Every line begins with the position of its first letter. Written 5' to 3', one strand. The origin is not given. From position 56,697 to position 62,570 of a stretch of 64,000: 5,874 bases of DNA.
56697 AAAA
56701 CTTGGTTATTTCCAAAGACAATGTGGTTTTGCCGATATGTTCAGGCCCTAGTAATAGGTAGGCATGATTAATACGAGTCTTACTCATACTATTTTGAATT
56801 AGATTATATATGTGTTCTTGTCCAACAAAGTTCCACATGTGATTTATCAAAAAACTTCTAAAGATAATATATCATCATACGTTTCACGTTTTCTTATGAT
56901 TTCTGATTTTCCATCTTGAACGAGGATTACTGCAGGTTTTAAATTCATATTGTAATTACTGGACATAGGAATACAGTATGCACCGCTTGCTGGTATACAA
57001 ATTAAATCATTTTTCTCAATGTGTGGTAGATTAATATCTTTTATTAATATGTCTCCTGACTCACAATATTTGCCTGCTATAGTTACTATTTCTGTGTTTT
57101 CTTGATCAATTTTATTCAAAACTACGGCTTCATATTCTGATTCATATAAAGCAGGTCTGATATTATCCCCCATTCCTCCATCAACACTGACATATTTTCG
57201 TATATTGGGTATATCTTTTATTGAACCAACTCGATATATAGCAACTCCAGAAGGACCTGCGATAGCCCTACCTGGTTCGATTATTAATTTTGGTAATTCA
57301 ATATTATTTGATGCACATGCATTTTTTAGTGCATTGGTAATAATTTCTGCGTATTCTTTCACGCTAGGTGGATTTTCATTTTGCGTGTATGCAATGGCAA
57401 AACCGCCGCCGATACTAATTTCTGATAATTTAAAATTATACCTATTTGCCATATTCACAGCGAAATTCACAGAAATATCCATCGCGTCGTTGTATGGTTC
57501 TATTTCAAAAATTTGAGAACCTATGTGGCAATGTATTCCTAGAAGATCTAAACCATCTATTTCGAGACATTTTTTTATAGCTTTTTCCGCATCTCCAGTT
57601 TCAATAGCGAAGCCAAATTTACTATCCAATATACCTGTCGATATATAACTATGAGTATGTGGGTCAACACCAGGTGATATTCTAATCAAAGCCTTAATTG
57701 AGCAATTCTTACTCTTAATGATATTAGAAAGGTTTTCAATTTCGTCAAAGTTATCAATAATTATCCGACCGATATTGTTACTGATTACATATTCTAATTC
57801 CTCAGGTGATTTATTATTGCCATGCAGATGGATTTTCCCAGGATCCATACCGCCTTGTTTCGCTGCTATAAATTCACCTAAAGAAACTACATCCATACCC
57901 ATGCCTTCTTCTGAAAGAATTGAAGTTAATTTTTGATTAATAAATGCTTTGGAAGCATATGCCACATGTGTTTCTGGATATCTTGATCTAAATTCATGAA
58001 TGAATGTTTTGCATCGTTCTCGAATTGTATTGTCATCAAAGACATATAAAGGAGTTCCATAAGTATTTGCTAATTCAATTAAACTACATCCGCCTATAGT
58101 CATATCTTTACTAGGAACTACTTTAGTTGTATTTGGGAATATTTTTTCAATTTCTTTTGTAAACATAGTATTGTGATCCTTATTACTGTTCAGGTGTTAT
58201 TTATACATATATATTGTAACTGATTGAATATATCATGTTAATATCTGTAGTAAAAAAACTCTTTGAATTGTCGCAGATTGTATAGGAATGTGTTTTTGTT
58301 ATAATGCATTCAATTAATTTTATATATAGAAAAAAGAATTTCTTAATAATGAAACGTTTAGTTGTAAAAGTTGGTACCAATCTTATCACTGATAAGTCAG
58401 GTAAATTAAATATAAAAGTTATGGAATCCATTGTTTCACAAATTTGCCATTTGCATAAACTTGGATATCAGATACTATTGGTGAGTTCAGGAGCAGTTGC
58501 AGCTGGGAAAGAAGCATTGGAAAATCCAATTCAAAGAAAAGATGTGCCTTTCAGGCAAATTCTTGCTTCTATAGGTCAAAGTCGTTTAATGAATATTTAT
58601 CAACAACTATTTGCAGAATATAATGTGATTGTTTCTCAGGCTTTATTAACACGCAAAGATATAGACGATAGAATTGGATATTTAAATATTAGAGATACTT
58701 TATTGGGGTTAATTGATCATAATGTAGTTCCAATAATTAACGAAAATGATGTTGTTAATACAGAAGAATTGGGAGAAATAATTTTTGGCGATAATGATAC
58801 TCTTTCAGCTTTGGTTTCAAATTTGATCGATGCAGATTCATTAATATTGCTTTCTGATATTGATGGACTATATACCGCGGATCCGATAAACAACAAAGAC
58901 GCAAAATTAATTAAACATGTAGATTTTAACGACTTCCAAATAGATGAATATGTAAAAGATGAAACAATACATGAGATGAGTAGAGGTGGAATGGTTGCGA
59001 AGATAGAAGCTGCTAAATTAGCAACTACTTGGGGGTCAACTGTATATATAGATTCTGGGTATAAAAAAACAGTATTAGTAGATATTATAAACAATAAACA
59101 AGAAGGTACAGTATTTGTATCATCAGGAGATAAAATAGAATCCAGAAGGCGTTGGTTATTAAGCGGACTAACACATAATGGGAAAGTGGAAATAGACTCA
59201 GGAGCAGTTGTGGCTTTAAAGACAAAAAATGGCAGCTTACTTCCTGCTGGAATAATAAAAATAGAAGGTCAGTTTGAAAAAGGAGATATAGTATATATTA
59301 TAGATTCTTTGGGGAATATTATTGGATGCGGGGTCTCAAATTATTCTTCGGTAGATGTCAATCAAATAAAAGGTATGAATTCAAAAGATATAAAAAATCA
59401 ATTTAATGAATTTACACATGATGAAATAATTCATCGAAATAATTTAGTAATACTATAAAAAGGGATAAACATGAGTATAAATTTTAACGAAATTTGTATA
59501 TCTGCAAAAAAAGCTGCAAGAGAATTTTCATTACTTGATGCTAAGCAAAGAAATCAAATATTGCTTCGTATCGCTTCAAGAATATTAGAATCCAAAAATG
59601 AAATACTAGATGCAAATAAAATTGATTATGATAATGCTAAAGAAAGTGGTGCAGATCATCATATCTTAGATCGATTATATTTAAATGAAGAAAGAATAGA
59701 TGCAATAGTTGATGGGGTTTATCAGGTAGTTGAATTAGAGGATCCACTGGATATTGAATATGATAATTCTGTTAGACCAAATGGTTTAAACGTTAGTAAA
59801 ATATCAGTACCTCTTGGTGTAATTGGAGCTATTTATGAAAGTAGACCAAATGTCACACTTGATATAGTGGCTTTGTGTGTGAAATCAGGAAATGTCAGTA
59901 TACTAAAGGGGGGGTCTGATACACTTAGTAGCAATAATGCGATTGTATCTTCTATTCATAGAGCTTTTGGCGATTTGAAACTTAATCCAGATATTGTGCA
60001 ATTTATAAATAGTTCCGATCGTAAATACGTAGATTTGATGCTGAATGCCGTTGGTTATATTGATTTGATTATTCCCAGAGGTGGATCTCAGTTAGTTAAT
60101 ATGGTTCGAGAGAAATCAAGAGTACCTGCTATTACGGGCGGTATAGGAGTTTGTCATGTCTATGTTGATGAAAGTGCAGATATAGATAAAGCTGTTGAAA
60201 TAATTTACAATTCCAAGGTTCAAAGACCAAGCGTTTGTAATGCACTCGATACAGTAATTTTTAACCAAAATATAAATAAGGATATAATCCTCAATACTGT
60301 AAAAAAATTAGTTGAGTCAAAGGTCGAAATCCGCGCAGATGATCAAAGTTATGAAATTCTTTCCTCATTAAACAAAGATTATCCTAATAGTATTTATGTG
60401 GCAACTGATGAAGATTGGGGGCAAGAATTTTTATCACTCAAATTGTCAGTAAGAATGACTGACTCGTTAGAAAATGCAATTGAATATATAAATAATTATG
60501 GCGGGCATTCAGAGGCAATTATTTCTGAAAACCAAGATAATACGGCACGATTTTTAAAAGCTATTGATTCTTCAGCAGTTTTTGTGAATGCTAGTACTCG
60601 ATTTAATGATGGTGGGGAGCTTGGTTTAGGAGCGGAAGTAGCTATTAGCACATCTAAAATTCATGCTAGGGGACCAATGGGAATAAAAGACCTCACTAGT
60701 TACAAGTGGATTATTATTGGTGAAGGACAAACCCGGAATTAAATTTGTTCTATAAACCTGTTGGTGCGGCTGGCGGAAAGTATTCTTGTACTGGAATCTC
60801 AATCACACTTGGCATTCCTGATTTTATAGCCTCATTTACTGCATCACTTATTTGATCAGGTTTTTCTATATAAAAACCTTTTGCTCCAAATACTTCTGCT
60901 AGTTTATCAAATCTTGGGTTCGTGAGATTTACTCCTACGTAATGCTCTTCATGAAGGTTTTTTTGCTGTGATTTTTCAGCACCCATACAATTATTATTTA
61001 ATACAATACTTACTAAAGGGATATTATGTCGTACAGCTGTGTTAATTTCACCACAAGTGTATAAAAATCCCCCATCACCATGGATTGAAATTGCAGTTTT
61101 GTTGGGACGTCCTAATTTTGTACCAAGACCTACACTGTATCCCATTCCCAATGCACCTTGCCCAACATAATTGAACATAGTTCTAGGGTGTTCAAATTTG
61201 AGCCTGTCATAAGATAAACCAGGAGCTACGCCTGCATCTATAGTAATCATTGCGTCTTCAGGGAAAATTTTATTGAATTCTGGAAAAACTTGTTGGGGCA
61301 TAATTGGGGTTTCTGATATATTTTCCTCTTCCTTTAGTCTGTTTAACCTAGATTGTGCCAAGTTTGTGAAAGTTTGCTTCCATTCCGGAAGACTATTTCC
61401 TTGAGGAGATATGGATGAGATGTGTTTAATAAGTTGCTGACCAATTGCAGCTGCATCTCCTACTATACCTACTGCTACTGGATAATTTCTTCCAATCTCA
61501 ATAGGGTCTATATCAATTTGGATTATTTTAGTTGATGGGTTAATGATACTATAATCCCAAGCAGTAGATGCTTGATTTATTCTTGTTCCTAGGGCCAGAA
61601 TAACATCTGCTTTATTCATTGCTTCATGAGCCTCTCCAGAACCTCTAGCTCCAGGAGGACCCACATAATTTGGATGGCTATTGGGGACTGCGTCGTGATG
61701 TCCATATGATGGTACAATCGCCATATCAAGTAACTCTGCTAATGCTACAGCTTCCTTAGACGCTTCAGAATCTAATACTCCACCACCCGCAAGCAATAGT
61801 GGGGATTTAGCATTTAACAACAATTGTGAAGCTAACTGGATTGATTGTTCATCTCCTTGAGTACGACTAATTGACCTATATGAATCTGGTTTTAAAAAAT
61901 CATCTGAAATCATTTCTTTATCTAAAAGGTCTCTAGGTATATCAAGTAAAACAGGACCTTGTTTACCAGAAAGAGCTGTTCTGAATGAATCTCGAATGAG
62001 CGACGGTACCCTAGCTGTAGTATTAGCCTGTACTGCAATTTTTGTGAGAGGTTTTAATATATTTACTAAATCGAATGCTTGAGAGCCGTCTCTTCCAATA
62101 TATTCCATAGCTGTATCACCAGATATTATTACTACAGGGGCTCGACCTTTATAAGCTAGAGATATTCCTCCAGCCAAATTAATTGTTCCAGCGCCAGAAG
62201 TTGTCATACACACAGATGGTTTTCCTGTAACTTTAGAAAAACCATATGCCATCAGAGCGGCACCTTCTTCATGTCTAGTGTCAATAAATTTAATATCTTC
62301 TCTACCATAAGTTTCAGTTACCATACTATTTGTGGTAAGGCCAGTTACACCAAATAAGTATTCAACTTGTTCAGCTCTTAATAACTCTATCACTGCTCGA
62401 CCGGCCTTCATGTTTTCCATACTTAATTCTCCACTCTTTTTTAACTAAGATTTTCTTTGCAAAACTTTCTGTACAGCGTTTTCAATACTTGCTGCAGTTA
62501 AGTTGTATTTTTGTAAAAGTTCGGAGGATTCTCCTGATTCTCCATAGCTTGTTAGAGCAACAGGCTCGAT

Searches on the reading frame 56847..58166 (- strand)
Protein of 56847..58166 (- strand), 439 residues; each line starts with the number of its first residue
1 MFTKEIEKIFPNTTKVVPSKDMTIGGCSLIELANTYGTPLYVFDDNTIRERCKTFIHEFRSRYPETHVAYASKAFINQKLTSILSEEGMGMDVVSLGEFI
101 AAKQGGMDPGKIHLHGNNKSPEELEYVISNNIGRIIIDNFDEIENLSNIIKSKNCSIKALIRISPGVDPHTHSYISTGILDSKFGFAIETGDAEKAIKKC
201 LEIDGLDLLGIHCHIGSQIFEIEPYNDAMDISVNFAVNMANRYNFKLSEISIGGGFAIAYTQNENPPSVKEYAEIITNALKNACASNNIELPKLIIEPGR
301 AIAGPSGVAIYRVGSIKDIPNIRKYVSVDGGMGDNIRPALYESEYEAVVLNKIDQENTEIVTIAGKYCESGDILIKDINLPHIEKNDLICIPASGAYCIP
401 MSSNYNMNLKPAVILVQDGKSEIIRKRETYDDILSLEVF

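Call 18: search_protein_families(library=ncbifam, proteins=[window:56847-58166:-], max_evalue=0.00001)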
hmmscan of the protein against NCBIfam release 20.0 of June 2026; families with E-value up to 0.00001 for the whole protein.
window:56847-58166:- (439 aa): 8 families
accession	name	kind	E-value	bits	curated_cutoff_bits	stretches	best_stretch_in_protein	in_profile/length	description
TIGR01048.1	lysA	equivalog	1.8e-142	474.7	297.9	1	20-438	7-417/417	diaminopimelate decarboxylase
NF052544.1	OrLyDeCDokD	equivalog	5.1e-54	183.6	700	1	21-438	25-460/461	ornithine/lysine decarboxylase DokD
TIGR03099.1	dCO2ase_PEP1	hypoth_equivalog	2.5e-52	178.3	478.45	1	19-403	5-384/398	pyridoxal-dependent decarboxylase, exosortase A system-associated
NF006515.0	PRK08961.1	equivalog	6.5e-51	173.3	802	1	30-412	496-855/861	bifunctional aspartate kinase/diaminopimelate decarboxylase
NF041039.1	FslC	exception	1.3e-35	123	500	1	31-429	21-417/418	rhizoferrin biosystnesis N-citrylornithine decarboxylase FslC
NF003763.0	PRK05354.1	equivalog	1.5e-20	73.3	369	1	135-320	175-363/636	biosynthetic arginine decarboxylase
TIGR01273.1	speA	equivalog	8e-19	67.5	624.1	1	135-320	167-355/624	arginine decarboxylase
TIGR01047.1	nspC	equivalog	8.9e-08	31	409.05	1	38-425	3-369/380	carboxynorspermidine decarboxylase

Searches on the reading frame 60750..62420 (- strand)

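Call 18: search_protein_families(library=ncbifam, proteins=[window:60750-62420:-], max_evalue=0.00001)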
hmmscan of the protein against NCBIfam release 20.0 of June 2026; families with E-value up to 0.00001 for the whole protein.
window:60750-62420:- (556 aa): 52 families (the best 25 are shown)
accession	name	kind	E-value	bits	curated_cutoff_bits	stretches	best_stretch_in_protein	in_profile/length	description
NF005713.0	PRK07525.1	subfamily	1e-113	380.8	620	1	2-545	4-563/592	sulfoacetaldehyde acetyltransferase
TIGR03457.1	sulphoacet_xsc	equivalog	2.8e-113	379.3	676.4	1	4-545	2-557/579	sulfoacetaldehyde acetyltransferase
TIGR00118.1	acolac_lg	equivalog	4.6e-112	375.3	538.35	1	4-546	1-536/557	biosynthetic-type acetolactate synthase large subunit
NF004919.0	PRK06276.1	equivalog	8.6e-112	374.3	866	1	4-545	1-539/582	acetolactate synthase large subunit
NF004710.0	PRK06048.1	equivalog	4.5e-110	368.7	976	1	2-545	6-538/561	acetolactate synthase large subunit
NF006122.0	PRK08266.1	subfamily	1.2e-105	354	571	1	1-545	1-525/543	hypothetical protein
NF006052.0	PRK08199.1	subfamily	4.6e-100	335.5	539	1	3-545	7-538/559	thiamine pyrophosphate protein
NF005039.0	PRK06456.1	equivalog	4.5e-98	329.2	868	1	7-546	5-546/572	acetolactate synthase large subunit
NF006187.0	PRK08322.1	equivalog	3.2e-95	319.6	509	1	4-545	2-529/548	acetolactate synthase large subunit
NF005860.0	PRK07789.1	equivalog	3.3e-93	313.1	881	1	2-545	32-579/615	acetolactate synthase large subunit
NF006319.0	PRK08527.1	equivalog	3.7e-90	303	905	1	1-546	1-540/565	acetolactate synthase large subunit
NF006377.0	PRK08611.1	equivalog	9.2e-89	298.5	742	1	1-549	1-534/576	pyruvate oxidase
NF006581.0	PRK09107.1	equivalog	4.8e-87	292.7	974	1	3-546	10-555/595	acetolactate synthase 3 large subunit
NF005058.0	PRK06466.1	equivalog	5.6e-87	292.5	951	1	1-533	1-535/574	acetolactate synthase 3 large subunit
NF006524.0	PRK08978.1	equivalog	4.4e-85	286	738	1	5-546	2-526/548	acetolactate synthase 2 catalytic subunit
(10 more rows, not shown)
